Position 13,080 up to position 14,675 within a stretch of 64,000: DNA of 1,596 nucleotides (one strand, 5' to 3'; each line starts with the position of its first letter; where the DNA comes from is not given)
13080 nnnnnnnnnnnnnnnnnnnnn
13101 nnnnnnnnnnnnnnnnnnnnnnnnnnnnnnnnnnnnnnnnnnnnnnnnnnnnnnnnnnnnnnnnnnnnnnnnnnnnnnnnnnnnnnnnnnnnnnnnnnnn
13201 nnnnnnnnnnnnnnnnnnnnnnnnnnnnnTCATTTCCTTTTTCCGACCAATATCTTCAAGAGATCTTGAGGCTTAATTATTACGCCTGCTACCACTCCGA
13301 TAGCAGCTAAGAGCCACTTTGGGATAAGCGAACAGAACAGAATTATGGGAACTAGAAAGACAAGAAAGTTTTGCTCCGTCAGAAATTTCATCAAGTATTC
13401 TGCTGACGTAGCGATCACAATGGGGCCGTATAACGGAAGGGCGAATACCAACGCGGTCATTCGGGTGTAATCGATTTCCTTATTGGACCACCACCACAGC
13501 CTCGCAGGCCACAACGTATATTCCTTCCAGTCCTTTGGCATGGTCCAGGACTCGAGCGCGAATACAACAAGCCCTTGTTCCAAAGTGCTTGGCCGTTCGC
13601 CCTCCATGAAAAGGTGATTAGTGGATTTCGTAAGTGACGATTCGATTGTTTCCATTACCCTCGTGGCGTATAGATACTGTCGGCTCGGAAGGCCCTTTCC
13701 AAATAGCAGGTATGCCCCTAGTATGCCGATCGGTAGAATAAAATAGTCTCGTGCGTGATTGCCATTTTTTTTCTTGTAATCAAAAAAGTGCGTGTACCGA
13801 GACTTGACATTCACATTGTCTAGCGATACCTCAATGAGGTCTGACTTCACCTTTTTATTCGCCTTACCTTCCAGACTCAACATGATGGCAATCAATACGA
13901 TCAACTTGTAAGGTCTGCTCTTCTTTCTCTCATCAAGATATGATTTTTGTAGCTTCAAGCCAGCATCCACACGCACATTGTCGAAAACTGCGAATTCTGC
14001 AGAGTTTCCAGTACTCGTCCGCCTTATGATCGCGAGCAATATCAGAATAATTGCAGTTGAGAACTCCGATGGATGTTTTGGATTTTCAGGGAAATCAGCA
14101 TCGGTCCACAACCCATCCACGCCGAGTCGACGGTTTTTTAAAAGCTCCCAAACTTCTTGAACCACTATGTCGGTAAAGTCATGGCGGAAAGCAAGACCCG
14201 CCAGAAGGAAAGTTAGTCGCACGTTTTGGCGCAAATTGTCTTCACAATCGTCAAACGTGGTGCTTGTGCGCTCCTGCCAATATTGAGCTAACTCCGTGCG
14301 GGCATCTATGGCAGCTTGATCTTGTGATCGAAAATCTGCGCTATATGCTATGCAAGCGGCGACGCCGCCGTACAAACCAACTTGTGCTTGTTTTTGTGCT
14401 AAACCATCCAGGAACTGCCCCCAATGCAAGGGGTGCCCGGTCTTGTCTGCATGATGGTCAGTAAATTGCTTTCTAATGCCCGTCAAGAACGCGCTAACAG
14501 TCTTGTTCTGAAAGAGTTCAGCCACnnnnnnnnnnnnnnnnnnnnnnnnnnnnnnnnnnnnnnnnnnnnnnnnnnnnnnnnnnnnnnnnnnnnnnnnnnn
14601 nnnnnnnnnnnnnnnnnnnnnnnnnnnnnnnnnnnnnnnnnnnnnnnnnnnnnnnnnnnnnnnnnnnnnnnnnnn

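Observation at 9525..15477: Candidate undescribed six-gene system: two SPPY DNA methyltransferases, three nucleotide-processing enzymes of different folds and a membrane protein, with no restriction nuclease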

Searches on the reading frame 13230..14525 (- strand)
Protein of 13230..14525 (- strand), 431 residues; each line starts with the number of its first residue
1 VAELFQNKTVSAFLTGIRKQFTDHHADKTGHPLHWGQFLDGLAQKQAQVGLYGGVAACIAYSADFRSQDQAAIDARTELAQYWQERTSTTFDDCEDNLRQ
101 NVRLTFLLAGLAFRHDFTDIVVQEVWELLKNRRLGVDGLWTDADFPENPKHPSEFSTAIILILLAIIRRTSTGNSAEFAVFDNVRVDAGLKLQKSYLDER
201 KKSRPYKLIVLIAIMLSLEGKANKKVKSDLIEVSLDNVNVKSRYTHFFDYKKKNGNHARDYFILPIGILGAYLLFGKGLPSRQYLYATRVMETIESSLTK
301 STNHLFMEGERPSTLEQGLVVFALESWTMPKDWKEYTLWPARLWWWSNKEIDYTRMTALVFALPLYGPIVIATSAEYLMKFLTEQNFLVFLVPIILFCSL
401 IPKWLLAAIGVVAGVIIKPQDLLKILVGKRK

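Call 3: search_protein_families(library=pfam, proteins=[window:13230-14525:-], max_evalue=0.01)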
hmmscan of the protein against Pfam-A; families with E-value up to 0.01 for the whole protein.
window:13230-14525:- (431 aa): 0 families

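Call 4: search_protein_families(library=padloc, proteins=[window:13230-14525:-], max_evalue=0.01)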
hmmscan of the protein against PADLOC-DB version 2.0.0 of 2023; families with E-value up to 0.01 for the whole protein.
window:13230-14525:- (431 aa): 0 families

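Call 5: search_protein_families(library=ncbifam, proteins=[window:13230-14525:-], max_evalue=0.01)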
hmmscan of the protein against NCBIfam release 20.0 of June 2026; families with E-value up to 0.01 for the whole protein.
window:13230-14525:- (431 aa): 0 families

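Call 10: search_protein_families(library=phrogs, proteins=[window:13230-14525:-], max_evalue=0.1)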
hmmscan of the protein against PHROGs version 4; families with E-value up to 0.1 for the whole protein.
window:13230-14525:- (431 aa): 0 families

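Call 12: find_related_loci(query=window:13230-14525:-, collection=genome_contigs, flank=10000)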
Query window:13230-14525:- (431 aa) in genome_contigs; peptide patterns used: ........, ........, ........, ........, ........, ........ (x = any residue, [..] = any of these).
49 stretches matched a pattern, but none encodes a relative of the query by tblastn (E <= 1e-3).

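Call 13: find_homologous_proteins(query=window:13230-14525:-, max_evalue=0.001)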
Query window:13230-14525:- (431 aa): 14 proteins with E <= 0.001 among 8000 candidates.
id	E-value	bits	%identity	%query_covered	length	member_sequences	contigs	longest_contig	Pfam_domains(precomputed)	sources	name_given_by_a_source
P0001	5.4e-291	983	100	100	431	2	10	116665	-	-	-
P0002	6.7e-224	762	79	100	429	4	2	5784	-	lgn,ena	-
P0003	5.1e-164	565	58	100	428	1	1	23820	-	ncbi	-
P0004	6.2e-155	535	56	99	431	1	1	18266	-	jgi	jgi:hypothetical protein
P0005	8.0e-153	528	55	100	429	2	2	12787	-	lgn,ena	-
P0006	1.0e-151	524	55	100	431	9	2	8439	-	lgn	-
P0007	1.2e-149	517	55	100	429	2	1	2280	-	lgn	-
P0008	1.8e-148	513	53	100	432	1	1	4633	-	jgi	jgi:hypothetical protein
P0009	3.4e-148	512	55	100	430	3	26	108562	-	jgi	jgi:hypothetical protein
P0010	5.0e-148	512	53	100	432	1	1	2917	-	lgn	-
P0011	2.4e-96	342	41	100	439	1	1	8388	-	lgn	-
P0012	2.1e-54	203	34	97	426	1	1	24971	-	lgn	-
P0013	7.6e-54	202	33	99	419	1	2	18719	-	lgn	-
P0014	1.5e-17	82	30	71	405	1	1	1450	-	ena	-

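Call 14: find_encoding_contigs(protein=P0003, flank=10000, max_places=2)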
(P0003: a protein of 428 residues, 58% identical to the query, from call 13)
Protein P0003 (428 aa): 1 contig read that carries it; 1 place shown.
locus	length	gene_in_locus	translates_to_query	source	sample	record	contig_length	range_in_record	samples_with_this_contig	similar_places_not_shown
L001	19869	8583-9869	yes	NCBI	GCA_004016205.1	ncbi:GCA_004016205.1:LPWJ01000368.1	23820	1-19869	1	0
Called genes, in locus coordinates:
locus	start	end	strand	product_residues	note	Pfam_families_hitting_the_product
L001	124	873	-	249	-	PF13358:DDE_3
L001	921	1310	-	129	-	PF13565:HTH_32 (faint), PF13384:HTH_23, PF13518:HTH_28, PF13551:HTH_29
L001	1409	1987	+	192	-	-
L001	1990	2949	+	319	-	PF00990:GGDEF, PF00563:EAL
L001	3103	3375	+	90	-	PF00563:EAL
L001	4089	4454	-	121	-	PF00126:HTH_1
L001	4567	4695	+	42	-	-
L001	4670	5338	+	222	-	PF00248:Aldo_ket_red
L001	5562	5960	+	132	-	-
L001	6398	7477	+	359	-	PF26348:SRA_ScoMcrA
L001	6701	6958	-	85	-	-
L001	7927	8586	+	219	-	-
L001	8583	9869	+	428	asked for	-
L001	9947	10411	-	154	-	PF02615:Ldh_2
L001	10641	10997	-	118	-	PF07702:UTRA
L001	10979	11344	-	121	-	PF00392:GntR, PF14502:HTH_41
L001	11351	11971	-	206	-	PF20629:GD_AH_C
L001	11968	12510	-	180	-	PF04295:GD_AH_second, PF20629:GD_AH_C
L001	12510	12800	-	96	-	PF08666:SAF (faint)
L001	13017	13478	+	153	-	-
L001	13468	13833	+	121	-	-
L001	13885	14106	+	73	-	-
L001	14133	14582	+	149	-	PF00107:ADH_zinc_N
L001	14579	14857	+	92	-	PF13602:ADH_zinc_N_2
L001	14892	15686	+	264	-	PF02668:TauD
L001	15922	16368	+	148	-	PF05222:AlaDh_PNT_N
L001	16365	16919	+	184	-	PF01262:AlaDh_PNT_C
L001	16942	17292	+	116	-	PF12769:PNTB_4TM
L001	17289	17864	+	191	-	PF02233:PNTB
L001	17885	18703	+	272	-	PF02233:PNTB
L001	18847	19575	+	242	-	PF00106:adh_short, PF01370:Epimerase (weak), PF08659:KR, PF13561:adh_short_C2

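Call 15: find_encoding_contigs(protein=P0009, flank=10000, max_places=2)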
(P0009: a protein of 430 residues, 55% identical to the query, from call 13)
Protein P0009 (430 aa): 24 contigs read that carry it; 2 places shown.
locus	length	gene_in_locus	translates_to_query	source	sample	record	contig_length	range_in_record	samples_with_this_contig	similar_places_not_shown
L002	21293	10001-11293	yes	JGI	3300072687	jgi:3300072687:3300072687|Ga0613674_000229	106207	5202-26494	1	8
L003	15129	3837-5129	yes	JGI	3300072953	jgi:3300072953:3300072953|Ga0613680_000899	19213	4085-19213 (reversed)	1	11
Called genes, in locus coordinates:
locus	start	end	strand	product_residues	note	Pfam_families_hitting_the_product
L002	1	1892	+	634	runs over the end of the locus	-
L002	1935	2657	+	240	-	-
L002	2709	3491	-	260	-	PF13007:LZ_Tnp_IS66, PF13005:zf-IS66, PF03050:DDE_Tnp_IS66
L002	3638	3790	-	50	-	-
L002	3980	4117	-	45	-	-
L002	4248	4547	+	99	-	-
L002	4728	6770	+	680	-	-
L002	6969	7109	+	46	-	-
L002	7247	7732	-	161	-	PF00254:FKBP_C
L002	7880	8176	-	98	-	PF00216:Bac_DNA_binding, PF18291:HU-HIG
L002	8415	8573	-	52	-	-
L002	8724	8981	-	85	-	-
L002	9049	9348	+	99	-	-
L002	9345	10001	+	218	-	-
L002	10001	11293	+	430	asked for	-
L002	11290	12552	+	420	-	PF01966:HD (weak)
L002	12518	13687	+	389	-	PF01555:N6_N4_Mtase, PF01170:UPF0020 (faint)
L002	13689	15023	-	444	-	PF01555:N6_N4_Mtase (faint)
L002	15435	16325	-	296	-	PF00126:HTH_1, PF03466:LysR_substrate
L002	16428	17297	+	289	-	PF04116:FA_hydroxylase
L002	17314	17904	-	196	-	PF00440:TetR_N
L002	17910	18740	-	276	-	PF00106:adh_short, PF08659:KR (weak), PF13561:adh_short_C2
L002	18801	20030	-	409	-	PF09995:MPAB_Lcp_cat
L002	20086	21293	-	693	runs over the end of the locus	PF05050:Methyltransf_21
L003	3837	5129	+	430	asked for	-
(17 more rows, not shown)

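Call 16: find_encoding_contigs(protein=P0012, flank=10000, max_places=2)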
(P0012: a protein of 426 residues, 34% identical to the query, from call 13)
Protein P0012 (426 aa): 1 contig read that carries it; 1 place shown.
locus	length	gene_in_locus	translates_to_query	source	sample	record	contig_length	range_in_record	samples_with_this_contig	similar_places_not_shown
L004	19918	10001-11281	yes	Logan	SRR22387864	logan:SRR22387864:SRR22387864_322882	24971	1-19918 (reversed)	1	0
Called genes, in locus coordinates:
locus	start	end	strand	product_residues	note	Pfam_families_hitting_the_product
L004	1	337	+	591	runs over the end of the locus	PF00580:UvrD-helicase, PF13245:AAA_19, PF01443:Viral_helicase1 (faint), PF13361:UvrD_C, PF13538:UvrD_C_2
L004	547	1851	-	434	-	PF14279:HNH_5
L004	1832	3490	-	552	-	-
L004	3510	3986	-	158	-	PF00565:SNase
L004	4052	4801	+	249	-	-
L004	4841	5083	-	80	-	PF12844:HTH_19, PF13560:HTH_31, PF13443:HTH_26, PF01381:HTH_3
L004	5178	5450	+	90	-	-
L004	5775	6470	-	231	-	PF00149:Metallophos, PF12850:Metallophos_2 (faint)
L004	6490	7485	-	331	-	PF13495:Phage_int_SAM_4 (weak)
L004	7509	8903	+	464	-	PF01555:N6_N4_Mtase (faint)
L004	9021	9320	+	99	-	-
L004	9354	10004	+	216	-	-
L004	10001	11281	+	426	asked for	-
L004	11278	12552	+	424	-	PF01966:HD (weak)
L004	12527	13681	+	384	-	PF01555:N6_N4_Mtase, PF01170:UPF0020 (faint), PF08241:Methyltransf_11 (faint), PF13649:Methyltransf_25 (faint)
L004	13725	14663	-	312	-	-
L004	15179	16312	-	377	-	PF06527:TniQ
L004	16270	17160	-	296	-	PF05621:TniB, PF13401:AAA_22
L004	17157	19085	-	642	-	PF00665:rve (weak), PF09299:Mu-transpos_C (weak)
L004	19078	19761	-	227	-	PF08722:Tn7_TnsA-like_N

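Call 17: find_encoding_contigs(protein=P0013, flank=10000, max_places=2)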
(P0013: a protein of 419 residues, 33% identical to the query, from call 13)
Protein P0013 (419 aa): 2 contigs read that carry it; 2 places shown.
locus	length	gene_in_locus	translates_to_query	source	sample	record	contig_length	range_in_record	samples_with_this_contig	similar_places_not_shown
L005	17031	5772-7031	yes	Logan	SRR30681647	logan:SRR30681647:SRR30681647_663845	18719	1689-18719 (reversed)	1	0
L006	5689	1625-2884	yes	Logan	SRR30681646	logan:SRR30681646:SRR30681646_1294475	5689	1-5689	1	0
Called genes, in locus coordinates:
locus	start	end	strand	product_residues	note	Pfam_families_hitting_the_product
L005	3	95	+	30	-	?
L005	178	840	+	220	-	PF08722:Tn7_TnsA-like_N, PF08721:Tn7_Tnp_TnsA_C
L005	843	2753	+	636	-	PF13518:HTH_28 (weak), PF09299:Mu-transpos_C (weak)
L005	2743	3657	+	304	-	PF05621:TniB, PF13401:AAA_22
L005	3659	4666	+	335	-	PF06527:TniQ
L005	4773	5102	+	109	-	-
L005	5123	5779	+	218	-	-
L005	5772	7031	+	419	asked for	-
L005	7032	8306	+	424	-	PF01966:HD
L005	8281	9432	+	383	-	PF01555:N6_N4_Mtase, PF01170:UPF0020 (faint), PF01555:N6_N4_Mtase (weak)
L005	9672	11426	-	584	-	-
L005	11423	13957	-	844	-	PF13589:HATPase_c_3, PF02518:HATPase_c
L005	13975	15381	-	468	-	PF01555:N6_N4_Mtase (faint), PF01170:UPF0020 (faint)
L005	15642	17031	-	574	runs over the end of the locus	-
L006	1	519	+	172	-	?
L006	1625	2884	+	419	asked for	-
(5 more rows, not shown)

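Call 19: find_encoding_contigs(protein=P0004, flank=10000, max_places=1)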
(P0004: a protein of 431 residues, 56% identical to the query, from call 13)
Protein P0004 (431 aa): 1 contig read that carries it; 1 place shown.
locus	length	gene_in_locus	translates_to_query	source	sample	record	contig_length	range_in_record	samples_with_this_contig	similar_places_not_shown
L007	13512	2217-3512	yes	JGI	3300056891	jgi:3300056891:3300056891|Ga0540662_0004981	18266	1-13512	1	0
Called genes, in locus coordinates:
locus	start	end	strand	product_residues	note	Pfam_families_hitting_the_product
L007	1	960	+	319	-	?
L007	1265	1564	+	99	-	-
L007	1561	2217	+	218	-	-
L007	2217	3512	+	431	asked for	-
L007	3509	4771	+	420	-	PF01966:HD (weak)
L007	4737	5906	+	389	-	PF01555:N6_N4_Mtase, PF01170:UPF0020 (faint), PF13847:Methyltransf_31 (faint), PF13649:Methyltransf_25 (faint)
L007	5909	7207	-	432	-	PF01555:N6_N4_Mtase, PF01170:UPF0020 (faint)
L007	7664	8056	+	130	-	PF01381:HTH_3 (weak), PF13560:HTH_31 (weak)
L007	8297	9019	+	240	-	PF08722:Tn7_TnsA-like_N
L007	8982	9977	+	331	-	-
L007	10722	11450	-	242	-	-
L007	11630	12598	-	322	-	-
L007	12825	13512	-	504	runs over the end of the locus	PF00916:Sulfate_transp, PF01740:STAS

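Call 20: find_encoding_contigs(protein=P0005, flank=10000, max_places=1)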
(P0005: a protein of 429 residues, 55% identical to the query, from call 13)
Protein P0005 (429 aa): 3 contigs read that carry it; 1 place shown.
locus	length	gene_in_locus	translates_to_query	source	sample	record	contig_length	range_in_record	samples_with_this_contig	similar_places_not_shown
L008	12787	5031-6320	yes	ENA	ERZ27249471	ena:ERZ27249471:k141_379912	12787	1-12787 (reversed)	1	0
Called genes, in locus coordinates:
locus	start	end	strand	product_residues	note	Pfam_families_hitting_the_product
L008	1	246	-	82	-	?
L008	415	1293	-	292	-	-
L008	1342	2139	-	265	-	PF02366:PMT, PF13231:PMT_2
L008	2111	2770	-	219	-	PF09335:VTT_dom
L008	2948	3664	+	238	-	-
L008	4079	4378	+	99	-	-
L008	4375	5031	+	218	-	-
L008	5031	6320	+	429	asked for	-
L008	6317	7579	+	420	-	PF01966:HD (weak)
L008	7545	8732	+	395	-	PF01555:N6_N4_Mtase, PF01170:UPF0020 (faint), PF09445:Methyltransf_15 (faint), PF13649:Methyltransf_25 (faint), PF13847:Methyltransf_31 (faint)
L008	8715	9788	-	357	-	-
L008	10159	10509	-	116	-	-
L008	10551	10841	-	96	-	-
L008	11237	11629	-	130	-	-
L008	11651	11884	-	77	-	-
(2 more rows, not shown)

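Call 21: find_encoding_contigs(protein=P0011, flank=10000, max_places=1)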
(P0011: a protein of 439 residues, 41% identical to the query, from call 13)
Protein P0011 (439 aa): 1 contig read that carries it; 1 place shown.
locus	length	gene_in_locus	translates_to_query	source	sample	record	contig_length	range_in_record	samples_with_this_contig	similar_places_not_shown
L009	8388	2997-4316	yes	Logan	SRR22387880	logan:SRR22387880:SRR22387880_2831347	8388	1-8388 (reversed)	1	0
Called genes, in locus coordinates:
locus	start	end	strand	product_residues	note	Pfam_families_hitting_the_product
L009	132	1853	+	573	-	PF01844:HNH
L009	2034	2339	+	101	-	-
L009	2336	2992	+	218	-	-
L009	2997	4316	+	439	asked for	-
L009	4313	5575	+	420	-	PF01966:HD (weak)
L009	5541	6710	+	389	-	PF01555:N6_N4_Mtase, PF01170:UPF0020 (faint), PF13847:Methyltransf_31 (faint)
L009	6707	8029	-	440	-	PF01555:N6_N4_Mtase (faint)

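Call 22: find_encoding_contigs(protein=P0006, flank=10000, max_places=1)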
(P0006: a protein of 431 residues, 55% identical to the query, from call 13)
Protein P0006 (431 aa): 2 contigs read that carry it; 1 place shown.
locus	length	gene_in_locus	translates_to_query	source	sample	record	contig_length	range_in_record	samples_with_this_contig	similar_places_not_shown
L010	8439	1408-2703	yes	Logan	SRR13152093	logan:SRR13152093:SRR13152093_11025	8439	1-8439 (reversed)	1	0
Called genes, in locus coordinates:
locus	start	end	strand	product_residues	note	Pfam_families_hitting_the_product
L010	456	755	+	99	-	-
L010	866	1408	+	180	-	-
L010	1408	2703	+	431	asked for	-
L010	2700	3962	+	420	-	PF01966:HD (weak)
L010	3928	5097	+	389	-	PF01555:N6_N4_Mtase, PF01170:UPF0020 (faint), PF13847:Methyltransf_31 (faint)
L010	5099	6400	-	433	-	PF01555:N6_N4_Mtase (weak), PF01170:UPF0020 (faint)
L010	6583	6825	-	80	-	-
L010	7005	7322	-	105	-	-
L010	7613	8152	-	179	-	PF00589:Phage_integrase (weak)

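Call 37: search_protein_families(library=pfam, proteins=[L005:9672-11423:-, L005:11423-13954:-, L004:13725-14660:-, L004:547-1848:-, L004:1832-3487:-, L002:4728-6767:+, L009:132-1850:+, L001:6398-7474:+], max_evalue=0.01)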
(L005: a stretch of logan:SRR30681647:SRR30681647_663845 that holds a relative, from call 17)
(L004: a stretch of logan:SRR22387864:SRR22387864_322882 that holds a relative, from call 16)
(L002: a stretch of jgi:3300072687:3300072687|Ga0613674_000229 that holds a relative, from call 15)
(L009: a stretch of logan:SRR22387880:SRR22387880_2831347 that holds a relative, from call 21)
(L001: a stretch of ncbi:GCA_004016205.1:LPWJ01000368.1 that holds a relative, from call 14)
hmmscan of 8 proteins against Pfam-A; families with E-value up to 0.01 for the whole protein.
L005:9672-11423:- (583 aa): 0 families

L005:11423-13954:- (843 aa): 2 families
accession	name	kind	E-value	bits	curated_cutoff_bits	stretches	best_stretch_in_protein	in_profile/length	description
PF13589.12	HATPase_c_3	-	1.3e-13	51.6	25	1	24-180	3-123/137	Histidine kinase-, DNA gyrase B-, and HSP90-like ATPase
PF02518.31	HATPase_c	-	1.8e-12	48.1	26.4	1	734-815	6-87/111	Histidine kinase-, DNA gyrase B-, and HSP90-like ATPase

L004:13725-14660:- (311 aa): 0 families

L004:547-1848:- (433 aa): 1 family
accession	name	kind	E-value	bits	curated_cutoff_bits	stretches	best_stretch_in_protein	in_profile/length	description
PF14279.12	HNH_5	-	4.8e-10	39.6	27.5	1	167-219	1-53/56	HNH endonuclease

L004:1832-3487:- (551 aa): 0 families

L002:4728-6767:+ (680 aa): 2 families
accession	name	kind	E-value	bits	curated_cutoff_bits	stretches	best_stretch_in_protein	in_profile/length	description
PF00082.27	Peptidase_S8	-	2.6e-27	96.3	21.8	1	168-453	1-278/288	Subtilase family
PF05887.16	Trypan_PARP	-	3.4e-06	27.5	100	1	492-547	58-113/134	Procyclic acidic repetitive protein (PARP)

L009:132-1850:+ (573 aa): 1 family
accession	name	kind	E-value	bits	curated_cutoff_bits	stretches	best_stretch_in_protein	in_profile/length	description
PF01844.29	HNH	-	7.5e-08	32.8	21.4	1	495-549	1-46/47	HNH endonuclease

L001:6398-7474:+ (359 aa): 1 family
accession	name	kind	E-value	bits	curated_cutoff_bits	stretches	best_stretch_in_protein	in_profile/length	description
PF01844.29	HNH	-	0.00012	22.6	21.4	1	301-351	1-46/47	HNH endonuclease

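Call 39: search_protein_representatives(alignment_id=A3)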
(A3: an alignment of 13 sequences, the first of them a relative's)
Query: 13 sequences, 432 profile positions. Proteins with E-value up to 0.001 (for the whole library): 141; up to 1e-10: 84; up to 1e-30: 16. The best 141 are listed.
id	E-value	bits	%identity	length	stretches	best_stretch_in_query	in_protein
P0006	3.5e-222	754.5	-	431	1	1-432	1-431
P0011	4.2e-181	619.1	-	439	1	1-431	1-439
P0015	4.2e-143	493.9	-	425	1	6-431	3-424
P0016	4.4e-130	451.0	-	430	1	1-430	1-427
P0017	7.0e-114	397.6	-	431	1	1-432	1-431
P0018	8.5e-113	394.1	-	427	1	7-432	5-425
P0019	1.7e-105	370.0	-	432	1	7-431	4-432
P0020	3.1e-92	326.3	-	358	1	74-430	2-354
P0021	7.6e-61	222.9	-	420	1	6-431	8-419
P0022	1.0e-47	179.6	-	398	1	6-374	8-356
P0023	6.3e-43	163.8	-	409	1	6-381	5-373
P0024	5.9e-38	147.4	-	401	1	8-379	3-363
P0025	7.8e-37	143.8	-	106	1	325-432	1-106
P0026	4.4e-36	141.3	-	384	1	34-353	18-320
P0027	1.7e-32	129.4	-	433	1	9-430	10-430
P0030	5.4e-30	121.2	-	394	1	14-410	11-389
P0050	1.5e-19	86.8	-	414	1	31-359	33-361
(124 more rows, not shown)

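Call 41: predict_structure(alignment_id=A3)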
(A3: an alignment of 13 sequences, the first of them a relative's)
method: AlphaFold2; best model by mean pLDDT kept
length: 431 residues; sequences in the alignment: 13
mean_pLDDT: 76.4   pTM: 0.74
mean pLDDT of the five models: 76.4, 75.0, 70.7, 69.1, 61.3
residues with pLDDT >= 90: 150; 70-90: 135; 50-70: 105; < 50: 41
segments of 3 or more residues with pLDDT < 50: 40-46, 350-358, 414-419, 422-424, 426-431
pLDDT, mean of each block of 10 residues (from residue 1): 70 91 72 59 52 90 94 92 72 58 92 94 93 86 63 89 95 92 96 90 86 94 92 82 83 76 86 87 88 90 73 83 90 69 66 49 54 54 54 50 54 48 44 39
secondary structure, 60 per line:
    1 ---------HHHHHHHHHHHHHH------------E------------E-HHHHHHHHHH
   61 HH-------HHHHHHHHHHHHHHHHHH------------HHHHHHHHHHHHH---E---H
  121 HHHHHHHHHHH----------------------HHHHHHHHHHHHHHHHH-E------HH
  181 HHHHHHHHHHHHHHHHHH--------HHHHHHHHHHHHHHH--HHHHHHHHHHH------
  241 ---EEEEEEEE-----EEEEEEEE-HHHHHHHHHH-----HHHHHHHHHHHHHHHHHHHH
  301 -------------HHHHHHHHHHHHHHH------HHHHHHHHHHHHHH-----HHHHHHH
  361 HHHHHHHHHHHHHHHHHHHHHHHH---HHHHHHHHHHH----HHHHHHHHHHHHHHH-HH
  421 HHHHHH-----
elements in order: H10-23 H51-62 H70-87 H100-112 H120-131 H154-170 H179-198 H207-221 H224-234 E244-251 E257-264 H266-275 H281-300 H314-328 H335-348 H354-384 H388-398 H403-417 H419-426

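Call 46: fold_search(model_id=the predicted structure, library=pdb)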
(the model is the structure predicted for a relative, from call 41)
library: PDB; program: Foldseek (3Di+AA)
matches with E <= 10: 234; with E <= 0.001: 1
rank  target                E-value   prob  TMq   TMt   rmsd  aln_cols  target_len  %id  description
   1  4d4c_A                9.3e-04  1.00  0.41  0.50   8.9       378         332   10  The catalytic domain, BcGH76, of Bacillus circulans Aman6 in complex with 1,6-ManDMJ (released 2015-03-25)
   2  6y8f_A                1.4e-03  1.00  0.47  0.57   7.7       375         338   11  An inactive (D136N and D137N) variant of alpha-1,6-mannanase, GH76A of Salegentibacter sp. HEL1_6 in complex with alph (released 2021-03-31)
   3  4boj_C                2.4e-03  1.00  0.41  0.49   9.2       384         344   10  Crystal structure of Bacillus circulans TN-31 Aman6 in complex with mannobiose (released 2014-05-28)
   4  6sbg                  2.7e-03  1.00  0.40  0.48   9.3       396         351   10  Structure of type II terpene cyclase MstE_R337A from Scytonema in complex with geranylgeranyl dihydroxybenzoate (substra (released 2020-07-15)
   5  4d4b_A                3.4e-03  1.00  0.39  0.47   7.8       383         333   11  The catalytic domain, BcGH76, of Bacillus circulans Aman6 in complex with MSMSMe (released 2015-03-25)
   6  6shm_A                3.6e-03  1.00  0.46  0.56   6.3       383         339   11  An inactive (D136A and D137A) variant of alpha-1,6-mannanase, GH76A of Salegentibacter sp. HEL1_6 in complex with alph (released 2020-09-09)
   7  6shd_A                3.9e-03  1.00  0.46  0.56   6.3       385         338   11  Structure of the GH76A alpha-1,6-mannanase from Salegentibacter sp. HEL1_6 (released 2020-08-26)
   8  5agd_A                8.1e-03  1.00  0.40  0.48   9.3       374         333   11  An inactive (D125N) variant of the catalytic domain, BcGH76, of Bacillus circulans Aman6 in complex with alpha-1,6-man (released 2015-03-25)
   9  6sbf                  8.5e-03  1.00  0.41  0.50   8.8       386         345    9  Structure of type II terpene cyclase MstE_Y157F from Scytonema (apo) (released 2020-07-15)
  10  4d4a_A                8.9e-03  1.00  0.41  0.51   9.0       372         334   10  Structure of the catalytic domain (BcGH76) of the Bacillus circulans GH76 alpha mannanase, Aman6. (released 2015-03-25)
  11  6zbm                  9.3e-03  1.00  0.41  0.50   9.2       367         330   10  Structure of the D125N mutant of the catalytic domain of the Bacillus circulans alpha-1,6 Mannanase in complex with an a (released 2021-04-28)
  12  4bok                  9.7e-03  1.00  0.41  0.49   9.2       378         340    9  Crystal structure of Bacillus circulans TN-31 Aman6 (released 2014-05-28)
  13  6sbc                  1.2e-02  1.00  0.40  0.47   9.3       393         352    9  Structure of type II terpene cyclase MstE from Scytonema in complex with farnesyl dihydroxybenzoate (released 2020-07-15)
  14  6sbb_B                1.3e-02  1.00  0.39  0.47   9.0       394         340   11  Structure of type II terpene cyclase MstE from Scytonema (apo) (released 2020-07-15)
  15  4d4a_B                1.5e-02  1.00  0.40  0.48   9.5       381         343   10  Structure of the catalytic domain (BcGH76) of the Bacillus circulans GH76 alpha mannanase, Aman6. (released 2015-03-25)
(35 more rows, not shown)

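Call 52: find_encoding_contigs(protein=P0030, flank=8000, max_places=2)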
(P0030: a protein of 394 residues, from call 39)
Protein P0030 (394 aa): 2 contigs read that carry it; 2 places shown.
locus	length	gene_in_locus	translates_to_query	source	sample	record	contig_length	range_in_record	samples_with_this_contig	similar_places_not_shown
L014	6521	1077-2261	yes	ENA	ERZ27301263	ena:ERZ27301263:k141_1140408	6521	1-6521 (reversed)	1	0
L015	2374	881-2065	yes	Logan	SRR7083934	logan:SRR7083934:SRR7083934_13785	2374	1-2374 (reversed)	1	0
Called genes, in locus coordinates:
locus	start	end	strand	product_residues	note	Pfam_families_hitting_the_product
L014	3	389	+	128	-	?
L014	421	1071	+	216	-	-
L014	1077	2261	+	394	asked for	-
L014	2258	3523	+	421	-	PF01966:HD (weak)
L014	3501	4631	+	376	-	PF01555:N6_N4_Mtase, PF01170:UPF0020 (faint), PF08241:Methyltransf_11 (faint), PF13847:Methyltransf_31 (faint), PF01555:N6_N4_Mtase (weak)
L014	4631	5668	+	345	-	PF00586:AIRS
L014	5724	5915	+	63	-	-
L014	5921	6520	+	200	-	?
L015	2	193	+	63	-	?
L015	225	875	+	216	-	-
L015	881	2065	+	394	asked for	-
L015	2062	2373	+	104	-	?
